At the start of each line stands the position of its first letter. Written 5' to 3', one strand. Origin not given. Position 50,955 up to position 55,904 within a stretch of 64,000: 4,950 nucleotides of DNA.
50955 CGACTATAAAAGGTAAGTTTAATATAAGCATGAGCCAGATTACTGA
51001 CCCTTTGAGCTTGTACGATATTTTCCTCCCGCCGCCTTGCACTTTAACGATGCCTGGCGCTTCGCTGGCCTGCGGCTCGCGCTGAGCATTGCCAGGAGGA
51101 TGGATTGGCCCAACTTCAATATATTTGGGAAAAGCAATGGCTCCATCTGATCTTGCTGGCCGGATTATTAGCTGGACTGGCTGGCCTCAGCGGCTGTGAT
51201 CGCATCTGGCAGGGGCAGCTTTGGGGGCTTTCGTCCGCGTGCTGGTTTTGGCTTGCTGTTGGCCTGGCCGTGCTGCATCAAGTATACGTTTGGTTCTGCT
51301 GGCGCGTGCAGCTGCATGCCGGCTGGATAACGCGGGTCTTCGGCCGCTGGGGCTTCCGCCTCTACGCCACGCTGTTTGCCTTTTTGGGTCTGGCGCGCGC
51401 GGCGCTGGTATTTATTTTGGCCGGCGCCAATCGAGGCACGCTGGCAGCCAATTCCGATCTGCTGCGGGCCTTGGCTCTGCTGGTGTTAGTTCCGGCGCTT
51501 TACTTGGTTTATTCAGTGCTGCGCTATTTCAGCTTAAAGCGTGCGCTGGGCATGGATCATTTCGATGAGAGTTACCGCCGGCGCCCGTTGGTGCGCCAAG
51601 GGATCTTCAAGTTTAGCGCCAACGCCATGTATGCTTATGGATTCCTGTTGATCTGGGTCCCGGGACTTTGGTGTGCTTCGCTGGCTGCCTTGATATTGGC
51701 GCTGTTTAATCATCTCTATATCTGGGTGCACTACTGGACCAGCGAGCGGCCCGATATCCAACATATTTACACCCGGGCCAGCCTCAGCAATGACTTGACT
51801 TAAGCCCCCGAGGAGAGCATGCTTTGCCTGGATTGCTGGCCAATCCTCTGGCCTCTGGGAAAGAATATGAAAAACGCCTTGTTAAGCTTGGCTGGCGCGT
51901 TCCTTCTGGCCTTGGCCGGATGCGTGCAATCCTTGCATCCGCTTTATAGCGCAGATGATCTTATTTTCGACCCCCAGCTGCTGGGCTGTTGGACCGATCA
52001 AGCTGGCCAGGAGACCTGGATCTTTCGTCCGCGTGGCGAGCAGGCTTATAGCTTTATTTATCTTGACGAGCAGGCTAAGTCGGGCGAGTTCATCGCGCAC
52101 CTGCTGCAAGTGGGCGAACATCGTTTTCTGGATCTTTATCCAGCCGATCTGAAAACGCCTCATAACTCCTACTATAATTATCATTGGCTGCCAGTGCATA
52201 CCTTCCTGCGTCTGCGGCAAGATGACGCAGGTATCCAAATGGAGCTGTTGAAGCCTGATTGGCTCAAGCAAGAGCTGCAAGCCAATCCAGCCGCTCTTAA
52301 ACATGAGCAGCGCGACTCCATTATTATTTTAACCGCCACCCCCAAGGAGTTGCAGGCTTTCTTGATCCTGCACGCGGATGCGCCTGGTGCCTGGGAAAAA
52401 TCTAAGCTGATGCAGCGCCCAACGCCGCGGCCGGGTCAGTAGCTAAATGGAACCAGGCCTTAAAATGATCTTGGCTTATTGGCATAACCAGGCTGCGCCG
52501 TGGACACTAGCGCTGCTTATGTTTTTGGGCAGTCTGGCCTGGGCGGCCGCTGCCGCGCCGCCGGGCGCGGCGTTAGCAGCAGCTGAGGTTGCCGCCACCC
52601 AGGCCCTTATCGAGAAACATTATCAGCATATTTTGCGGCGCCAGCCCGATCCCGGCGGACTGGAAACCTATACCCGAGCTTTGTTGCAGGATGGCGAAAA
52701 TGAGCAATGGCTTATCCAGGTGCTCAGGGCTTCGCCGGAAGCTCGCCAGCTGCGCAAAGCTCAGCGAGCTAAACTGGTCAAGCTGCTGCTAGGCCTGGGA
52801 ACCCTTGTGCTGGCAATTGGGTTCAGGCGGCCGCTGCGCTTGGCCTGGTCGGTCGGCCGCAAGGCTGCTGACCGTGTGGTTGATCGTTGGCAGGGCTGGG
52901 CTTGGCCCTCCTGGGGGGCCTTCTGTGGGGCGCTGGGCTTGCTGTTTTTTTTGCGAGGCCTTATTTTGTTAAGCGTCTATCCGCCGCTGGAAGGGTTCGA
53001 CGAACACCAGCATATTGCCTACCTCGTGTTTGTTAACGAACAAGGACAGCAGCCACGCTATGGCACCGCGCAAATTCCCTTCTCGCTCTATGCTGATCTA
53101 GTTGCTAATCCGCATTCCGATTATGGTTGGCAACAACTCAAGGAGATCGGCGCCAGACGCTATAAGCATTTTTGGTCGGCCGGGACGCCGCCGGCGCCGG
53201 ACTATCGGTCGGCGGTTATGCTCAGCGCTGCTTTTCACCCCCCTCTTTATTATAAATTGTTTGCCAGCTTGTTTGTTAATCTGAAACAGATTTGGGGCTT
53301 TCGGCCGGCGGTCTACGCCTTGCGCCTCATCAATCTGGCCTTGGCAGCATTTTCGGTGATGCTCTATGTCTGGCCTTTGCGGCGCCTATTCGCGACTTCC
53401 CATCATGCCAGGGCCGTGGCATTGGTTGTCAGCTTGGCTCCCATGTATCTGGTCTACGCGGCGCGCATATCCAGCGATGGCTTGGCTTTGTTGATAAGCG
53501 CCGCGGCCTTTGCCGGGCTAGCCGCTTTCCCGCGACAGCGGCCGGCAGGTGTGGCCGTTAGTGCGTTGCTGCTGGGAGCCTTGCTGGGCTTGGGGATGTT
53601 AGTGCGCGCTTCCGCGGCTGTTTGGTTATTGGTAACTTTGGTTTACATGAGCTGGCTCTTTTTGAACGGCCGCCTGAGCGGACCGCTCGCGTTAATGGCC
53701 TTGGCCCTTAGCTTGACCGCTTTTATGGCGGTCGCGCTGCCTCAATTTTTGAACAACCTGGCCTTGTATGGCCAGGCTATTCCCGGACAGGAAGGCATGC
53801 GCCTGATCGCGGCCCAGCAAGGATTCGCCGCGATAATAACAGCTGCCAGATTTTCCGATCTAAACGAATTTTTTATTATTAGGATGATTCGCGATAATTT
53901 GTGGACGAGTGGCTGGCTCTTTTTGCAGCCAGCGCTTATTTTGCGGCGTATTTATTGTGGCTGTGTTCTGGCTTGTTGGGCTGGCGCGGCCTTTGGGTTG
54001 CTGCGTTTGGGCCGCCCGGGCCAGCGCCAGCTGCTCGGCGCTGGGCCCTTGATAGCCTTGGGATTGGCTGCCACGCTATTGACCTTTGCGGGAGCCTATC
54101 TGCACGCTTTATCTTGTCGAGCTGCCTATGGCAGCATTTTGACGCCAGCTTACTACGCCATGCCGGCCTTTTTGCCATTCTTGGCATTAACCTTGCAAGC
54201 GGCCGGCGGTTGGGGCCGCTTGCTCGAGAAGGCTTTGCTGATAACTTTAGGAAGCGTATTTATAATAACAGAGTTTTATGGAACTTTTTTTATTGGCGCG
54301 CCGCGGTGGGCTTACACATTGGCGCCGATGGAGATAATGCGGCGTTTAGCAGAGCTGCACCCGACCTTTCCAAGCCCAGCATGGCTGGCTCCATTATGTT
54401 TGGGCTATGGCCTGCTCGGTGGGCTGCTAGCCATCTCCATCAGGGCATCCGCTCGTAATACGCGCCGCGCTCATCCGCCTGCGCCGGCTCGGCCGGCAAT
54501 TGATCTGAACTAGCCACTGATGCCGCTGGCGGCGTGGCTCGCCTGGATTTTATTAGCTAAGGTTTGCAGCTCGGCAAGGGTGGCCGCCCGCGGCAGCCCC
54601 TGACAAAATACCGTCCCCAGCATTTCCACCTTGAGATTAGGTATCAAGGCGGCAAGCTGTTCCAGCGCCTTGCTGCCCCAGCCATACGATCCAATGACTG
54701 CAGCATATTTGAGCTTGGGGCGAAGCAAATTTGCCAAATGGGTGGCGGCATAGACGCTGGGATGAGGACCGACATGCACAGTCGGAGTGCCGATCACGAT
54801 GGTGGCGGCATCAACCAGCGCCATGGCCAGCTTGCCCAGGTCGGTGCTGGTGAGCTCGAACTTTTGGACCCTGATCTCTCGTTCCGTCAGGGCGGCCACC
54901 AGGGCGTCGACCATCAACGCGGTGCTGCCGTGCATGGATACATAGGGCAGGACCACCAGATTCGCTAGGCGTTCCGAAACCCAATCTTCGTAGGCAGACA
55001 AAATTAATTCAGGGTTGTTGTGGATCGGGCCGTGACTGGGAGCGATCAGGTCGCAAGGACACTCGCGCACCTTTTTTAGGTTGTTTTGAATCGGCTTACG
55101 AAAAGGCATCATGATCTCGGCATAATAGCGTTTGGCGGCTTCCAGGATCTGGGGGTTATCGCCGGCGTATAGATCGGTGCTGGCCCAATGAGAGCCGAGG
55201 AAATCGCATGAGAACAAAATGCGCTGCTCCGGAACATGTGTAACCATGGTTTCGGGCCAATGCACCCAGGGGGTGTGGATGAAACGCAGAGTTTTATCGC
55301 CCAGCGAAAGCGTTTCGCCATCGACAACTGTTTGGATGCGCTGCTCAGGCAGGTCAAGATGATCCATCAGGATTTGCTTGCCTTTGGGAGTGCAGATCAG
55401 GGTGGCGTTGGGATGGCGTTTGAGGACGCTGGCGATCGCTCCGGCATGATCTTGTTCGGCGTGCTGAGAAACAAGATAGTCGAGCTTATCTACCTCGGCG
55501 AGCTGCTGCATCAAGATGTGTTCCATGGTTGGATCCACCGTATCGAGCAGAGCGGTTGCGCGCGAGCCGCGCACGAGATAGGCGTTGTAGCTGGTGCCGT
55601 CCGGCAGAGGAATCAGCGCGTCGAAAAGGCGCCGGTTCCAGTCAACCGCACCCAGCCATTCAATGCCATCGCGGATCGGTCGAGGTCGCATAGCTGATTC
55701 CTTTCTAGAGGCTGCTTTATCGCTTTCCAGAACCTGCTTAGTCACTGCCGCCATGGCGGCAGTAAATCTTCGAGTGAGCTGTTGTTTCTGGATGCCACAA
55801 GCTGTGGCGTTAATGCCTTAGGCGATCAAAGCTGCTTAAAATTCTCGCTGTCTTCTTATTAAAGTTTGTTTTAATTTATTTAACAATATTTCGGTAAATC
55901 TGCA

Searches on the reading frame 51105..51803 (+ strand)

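Call 27: search_protein_families(library=pfam, proteins=[window:51105-51803:+], max_evalue=0.0001)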
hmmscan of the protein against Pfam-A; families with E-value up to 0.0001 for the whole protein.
window:51105-51803:+ (232 aa): 1 family
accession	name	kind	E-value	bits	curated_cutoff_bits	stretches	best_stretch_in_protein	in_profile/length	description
PF04191.18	PEMT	-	1.5e-08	35.5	25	1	122-224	4-104/105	Phospholipid methyltransferase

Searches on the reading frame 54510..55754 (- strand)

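Call 27: search_protein_families(library=pfam, proteins=[window:54510-55754:-], max_evalue=0.0001)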
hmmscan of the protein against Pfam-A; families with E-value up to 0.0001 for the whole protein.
window:54510-55754:- (414 aa): 3 families
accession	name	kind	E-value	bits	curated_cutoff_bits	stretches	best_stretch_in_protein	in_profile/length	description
PF19583.5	ODP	-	2.7e-23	83.3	27.2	1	56-242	3-194/194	ODP family beta lactamase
PF00753.33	Lactamase_B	-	4.6e-12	46.7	22.7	1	54-195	4-161/196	Metallo-beta-lactamase superfamily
PF12706.13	Lactamase_B_2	-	1.1e-05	25.6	27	1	82-169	22-116/200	Beta-lactamase superfamily domain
